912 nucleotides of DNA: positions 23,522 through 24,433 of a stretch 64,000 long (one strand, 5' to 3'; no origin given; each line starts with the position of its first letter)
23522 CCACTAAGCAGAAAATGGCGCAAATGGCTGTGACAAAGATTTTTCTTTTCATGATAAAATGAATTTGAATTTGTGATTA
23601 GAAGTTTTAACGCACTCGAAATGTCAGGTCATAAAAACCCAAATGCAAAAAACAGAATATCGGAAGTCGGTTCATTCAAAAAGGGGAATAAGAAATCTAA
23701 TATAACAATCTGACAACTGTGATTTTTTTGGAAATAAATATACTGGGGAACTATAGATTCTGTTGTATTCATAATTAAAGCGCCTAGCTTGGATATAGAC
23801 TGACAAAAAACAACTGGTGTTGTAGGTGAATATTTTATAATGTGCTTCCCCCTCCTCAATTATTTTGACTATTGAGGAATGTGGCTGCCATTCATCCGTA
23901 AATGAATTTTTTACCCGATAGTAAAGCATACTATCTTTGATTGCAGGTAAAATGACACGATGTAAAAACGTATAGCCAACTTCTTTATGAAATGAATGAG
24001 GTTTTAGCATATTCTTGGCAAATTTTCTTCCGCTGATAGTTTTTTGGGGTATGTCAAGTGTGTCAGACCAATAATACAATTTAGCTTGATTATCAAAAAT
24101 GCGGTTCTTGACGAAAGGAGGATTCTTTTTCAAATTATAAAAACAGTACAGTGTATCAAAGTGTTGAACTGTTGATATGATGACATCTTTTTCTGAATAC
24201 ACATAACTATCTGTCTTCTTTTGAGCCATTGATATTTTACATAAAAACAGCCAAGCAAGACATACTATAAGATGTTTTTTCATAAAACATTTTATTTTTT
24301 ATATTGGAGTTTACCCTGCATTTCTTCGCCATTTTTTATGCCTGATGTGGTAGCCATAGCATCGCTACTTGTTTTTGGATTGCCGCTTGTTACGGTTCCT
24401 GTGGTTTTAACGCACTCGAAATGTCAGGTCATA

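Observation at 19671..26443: Mosaic accessory locus with a twice-repeated module order interleaved with housekeeping genes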

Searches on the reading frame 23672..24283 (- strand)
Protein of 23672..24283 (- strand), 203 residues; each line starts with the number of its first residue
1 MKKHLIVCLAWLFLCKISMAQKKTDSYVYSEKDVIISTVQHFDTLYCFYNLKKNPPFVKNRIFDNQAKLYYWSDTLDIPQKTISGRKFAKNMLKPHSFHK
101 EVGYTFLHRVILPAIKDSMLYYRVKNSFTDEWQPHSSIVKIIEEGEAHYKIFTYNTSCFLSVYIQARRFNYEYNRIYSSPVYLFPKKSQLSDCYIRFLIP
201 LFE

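Call 9: search_protein_families(library=pfam, proteins=[window:23672-24283:-], max_evalue=0.01)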
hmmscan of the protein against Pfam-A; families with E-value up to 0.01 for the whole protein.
window:23672-24283:- (203 aa): 0 families

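Call 12: find_encoding_contigs(protein=window:23672-24283:-, flank=10000, max_places=10)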
Protein window:23672-24283:- (203 aa): 5 contigs read that carry it; 4 places shown.
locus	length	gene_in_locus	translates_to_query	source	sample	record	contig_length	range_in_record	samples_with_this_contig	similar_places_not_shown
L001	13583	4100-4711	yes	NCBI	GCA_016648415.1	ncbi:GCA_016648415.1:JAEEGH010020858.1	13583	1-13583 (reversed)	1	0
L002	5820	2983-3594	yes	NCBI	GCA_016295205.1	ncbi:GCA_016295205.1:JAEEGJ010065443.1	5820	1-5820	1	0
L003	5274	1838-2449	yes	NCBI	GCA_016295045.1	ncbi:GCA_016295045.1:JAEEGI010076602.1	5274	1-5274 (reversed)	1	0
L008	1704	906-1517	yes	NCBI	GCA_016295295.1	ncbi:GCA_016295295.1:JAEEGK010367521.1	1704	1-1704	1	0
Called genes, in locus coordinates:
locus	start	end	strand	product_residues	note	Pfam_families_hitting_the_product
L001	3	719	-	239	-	?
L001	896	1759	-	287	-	PF00140:Sigma70_r1_2, PF04542:Sigma70_r2, PF04539:Sigma70_r3, PF04545:Sigma70_r4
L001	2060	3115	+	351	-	PF00155:Aminotran_1_2 (weak), PF01212:Beta_elim_lyase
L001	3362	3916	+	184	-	-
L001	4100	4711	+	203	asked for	-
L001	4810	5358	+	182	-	-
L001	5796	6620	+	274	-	PF00588:SpoU_methylase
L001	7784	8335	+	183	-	-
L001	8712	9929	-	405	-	PF00009:GTP_EFTU, PF00350:Dynamin_N (faint), PF01926:MMR_HSR1, PF04548:AIG1 (faint), PF01926:MMR_HSR1, PF02421:FeoB_N, PF00009:GTP_EFTU, PF14714:KH_dom-like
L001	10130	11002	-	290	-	PF03755:YicC-like_N, PF08340:YicC-like_C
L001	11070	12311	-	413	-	PF01136:Peptidase_U32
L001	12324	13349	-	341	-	PF00248:Aldo_ket_red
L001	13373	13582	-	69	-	?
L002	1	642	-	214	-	?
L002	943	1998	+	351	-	PF00155:Aminotran_1_2 (weak), PF01212:Beta_elim_lyase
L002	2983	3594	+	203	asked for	-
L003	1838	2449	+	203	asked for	-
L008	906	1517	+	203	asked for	-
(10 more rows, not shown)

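Call 57: search_protein_families(library=phrogs, proteins=[window:23672-24283:-], max_evalue=0.01)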
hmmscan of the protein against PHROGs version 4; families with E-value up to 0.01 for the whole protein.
window:23672-24283:- (203 aa): 0 families

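Call 64: find_homologous_proteins(query=window:23672-24283:-, max_evalue=0.001)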
Query window:23672-24283:- (203 aa): 6 proteins with E <= 0.001 among 24 candidates.
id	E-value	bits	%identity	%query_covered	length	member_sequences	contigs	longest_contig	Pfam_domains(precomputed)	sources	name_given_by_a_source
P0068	3.0e-133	460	99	100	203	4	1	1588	-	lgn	-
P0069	4.3e-129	446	96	100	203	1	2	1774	-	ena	-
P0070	6.3e-96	338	92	78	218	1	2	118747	-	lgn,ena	-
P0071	1.6e-64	235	56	99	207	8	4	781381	-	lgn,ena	-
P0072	4.6e-63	231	56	95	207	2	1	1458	-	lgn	-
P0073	2.3e-60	222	51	99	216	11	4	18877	-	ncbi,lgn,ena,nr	ncbi:MAG: hypothetical protein IJT04_07180 [Bacteroidales bacterium]|nr:hypothetical protein [Bacter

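Call 65: find_encoding_contigs(protein=P0070, flank=8000, max_places=2)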
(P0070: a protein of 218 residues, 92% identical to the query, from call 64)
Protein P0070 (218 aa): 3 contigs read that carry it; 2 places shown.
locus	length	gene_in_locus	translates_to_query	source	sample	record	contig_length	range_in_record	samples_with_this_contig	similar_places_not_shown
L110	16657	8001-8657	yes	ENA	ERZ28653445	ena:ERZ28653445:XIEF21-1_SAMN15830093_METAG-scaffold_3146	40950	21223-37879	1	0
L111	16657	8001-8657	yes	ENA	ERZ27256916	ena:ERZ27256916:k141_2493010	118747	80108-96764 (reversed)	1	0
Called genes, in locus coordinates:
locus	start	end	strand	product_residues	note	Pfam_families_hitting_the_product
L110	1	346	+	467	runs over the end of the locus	PF13229:Beta_helix (weak)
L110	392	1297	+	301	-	PF14771:DUF4476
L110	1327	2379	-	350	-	PF00793:DAHP_synth_1, PF01817:CM_2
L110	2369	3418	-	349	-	PF01073:3Beta_HSD, PF01370:Epimerase, PF02719:Polysacc_synt_2, PF04321:RmlD_sub_bind, PF07993:NAD_binding_4, PF16363:GDP_Man_Dehyd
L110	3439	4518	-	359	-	PF01116:F_bP_aldolase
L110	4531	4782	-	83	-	-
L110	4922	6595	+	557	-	PF01266:DAO (faint), PF01593:Amino_oxidase (faint), PF03486:HI0933_like (faint), PF07992:Pyr_redox_2, PF13738:Pyr_redox_3 (weak), PF00070:Pyr_redox, PF02852:Pyr_redox_dim, PF00581:Rhodanese, +3 more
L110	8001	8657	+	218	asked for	-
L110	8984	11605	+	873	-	PF02861:Clp_N, PF13191:AAA_16 (weak), PF00004:AAA, PF17871:AAA_lid_9, PF00004:AAA, PF07724:AAA_2, PF07728:AAA_5, PF10431:ClpB_D2-small, +7 more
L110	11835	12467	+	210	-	-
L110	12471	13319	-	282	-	PF05175:MTS, PF13489:Methyltransf_23, PF06325:PrmA, PF02390:Methyltransf_4 (faint), PF13847:Methyltransf_31, PF08241:Methyltransf_11, PF08242:Methyltransf_12, PF13649:Methyltransf_25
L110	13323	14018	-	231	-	PF02390:Methyltransf_4, PF13649:Methyltransf_25 (faint)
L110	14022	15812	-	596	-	PF00664:ABC_membrane, PF00005:ABC_tran, PF02463:SMC_N (weak)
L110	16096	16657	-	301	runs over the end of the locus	PF12784:PDDEXK_2, PF27070:HTH_Rpn_C (weak)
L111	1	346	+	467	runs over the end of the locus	PF13229:Beta_helix (weak)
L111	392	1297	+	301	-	PF14771:DUF4476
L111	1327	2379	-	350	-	PF00793:DAHP_synth_1, PF01817:CM_2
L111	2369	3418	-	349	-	PF01073:3Beta_HSD, PF01370:Epimerase, PF02719:Polysacc_synt_2, PF04321:RmlD_sub_bind, PF07993:NAD_binding_4, PF16363:GDP_Man_Dehyd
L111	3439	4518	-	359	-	PF01116:F_bP_aldolase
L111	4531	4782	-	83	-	-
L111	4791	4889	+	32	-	-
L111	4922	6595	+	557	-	PF01266:DAO (faint), PF03486:HI0933_like (faint), PF05834:Lycopene_cycl (faint), PF07992:Pyr_redox_2, PF13738:Pyr_redox_3 (weak), PF00070:Pyr_redox, PF02852:Pyr_redox_dim, PF00581:Rhodanese, +3 more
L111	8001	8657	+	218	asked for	-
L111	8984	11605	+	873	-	PF02861:Clp_N, PF13191:AAA_16 (weak), PF00004:AAA, PF17871:AAA_lid_9, PF00004:AAA, PF07724:AAA_2, PF07728:AAA_5, PF10431:ClpB_D2-small, +7 more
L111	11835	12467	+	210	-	-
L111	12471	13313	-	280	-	PF05175:MTS, PF06325:PrmA, PF13489:Methyltransf_23, PF02390:Methyltransf_4 (faint), PF13847:Methyltransf_31, PF08241:Methyltransf_11, PF08242:Methyltransf_12, PF13649:Methyltransf_25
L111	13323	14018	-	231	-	PF02390:Methyltransf_4, PF13649:Methyltransf_25 (faint)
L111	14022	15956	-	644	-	PF00664:ABC_membrane, PF00005:ABC_tran, PF02463:SMC_N (weak)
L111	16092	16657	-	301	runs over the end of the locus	PF12784:PDDEXK_2, PF27070:HTH_Rpn_C (weak)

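Call 66: find_encoding_contigs(protein=P0071, flank=8000, max_places=3)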
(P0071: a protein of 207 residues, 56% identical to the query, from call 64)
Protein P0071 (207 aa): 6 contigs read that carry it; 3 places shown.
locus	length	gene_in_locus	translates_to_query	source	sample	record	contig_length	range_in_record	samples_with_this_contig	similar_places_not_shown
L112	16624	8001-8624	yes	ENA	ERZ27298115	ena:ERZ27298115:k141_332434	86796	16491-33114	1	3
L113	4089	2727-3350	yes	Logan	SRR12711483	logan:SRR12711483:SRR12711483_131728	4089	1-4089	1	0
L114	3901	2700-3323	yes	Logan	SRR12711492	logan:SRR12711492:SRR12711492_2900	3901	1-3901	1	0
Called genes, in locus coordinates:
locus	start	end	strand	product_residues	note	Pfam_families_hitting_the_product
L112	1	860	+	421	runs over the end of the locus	-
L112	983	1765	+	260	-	PF14305:ATPgrasp_TupA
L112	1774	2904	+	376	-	PF13439:Glyco_transf_4, PF13579:Glyco_trans_4_4, PF20706:GT4-conflict, PF00534:Glycos_transf_1, PF13692:Glyco_trans_1_4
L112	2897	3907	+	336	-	PF00535:Glycos_transf_2, PF13641:Glyco_tranf_2_3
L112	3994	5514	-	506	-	PF28494:GlyRS_ins_1, PF00587:tRNA-synt_2b, PF03129:HGTP_anticodon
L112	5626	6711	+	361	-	PF14238:DUF4340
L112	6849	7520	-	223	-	-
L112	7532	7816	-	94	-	-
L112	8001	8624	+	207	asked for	-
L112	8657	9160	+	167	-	PF08238:Sel1 (weak)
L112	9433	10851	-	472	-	-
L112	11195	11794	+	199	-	PF00297:Ribosomal_L3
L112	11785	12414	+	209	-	PF00573:Ribosomal_L4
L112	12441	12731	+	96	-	PF00276:Ribosomal_L23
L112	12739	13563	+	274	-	PF00181:Ribosomal_L2_N, PF03947:Ribosomal_L2_C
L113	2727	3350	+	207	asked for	-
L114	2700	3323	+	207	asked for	-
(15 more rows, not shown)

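Call 67: find_encoding_contigs(protein=P0073, flank=8000, max_places=3)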
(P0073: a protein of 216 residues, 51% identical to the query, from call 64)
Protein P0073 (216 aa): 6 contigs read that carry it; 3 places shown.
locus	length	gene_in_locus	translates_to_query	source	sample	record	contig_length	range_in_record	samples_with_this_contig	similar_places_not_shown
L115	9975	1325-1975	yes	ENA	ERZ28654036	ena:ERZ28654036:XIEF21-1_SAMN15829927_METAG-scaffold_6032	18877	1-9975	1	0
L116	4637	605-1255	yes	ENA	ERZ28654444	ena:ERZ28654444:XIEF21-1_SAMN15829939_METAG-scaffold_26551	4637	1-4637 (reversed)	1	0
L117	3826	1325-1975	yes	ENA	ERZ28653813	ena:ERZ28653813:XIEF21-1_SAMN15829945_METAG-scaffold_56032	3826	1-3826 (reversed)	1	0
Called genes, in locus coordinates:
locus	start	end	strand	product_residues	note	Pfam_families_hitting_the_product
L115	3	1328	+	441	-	?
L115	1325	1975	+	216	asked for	-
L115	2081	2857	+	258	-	-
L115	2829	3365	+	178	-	-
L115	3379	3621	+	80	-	-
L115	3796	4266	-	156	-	PF02590:SPOUT_MTase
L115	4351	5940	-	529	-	PF22694:CtpB_N-like, PF00595:PDZ, PF13180:PDZ_2, PF17820:PDZ_6 (weak), PF03572:Peptidase_S41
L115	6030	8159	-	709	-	PF13734:Inhibitor_I69, PF01640:Peptidase_C10, PF00431:CUB, PF18962:Por_Secre_tail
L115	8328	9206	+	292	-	PF00698:Acyl_transf_1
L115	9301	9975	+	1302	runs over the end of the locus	PF18962:Por_Secre_tail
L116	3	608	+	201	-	?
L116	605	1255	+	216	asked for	-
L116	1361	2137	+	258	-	-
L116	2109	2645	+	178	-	-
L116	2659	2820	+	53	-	-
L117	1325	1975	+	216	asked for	-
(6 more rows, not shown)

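Call 71: search_protein_families(library=ncbifam, proteins=[window:23672-24283:-], max_evalue=0.01)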
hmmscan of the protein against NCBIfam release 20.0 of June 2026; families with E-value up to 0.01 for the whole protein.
window:23672-24283:- (203 aa): 0 families
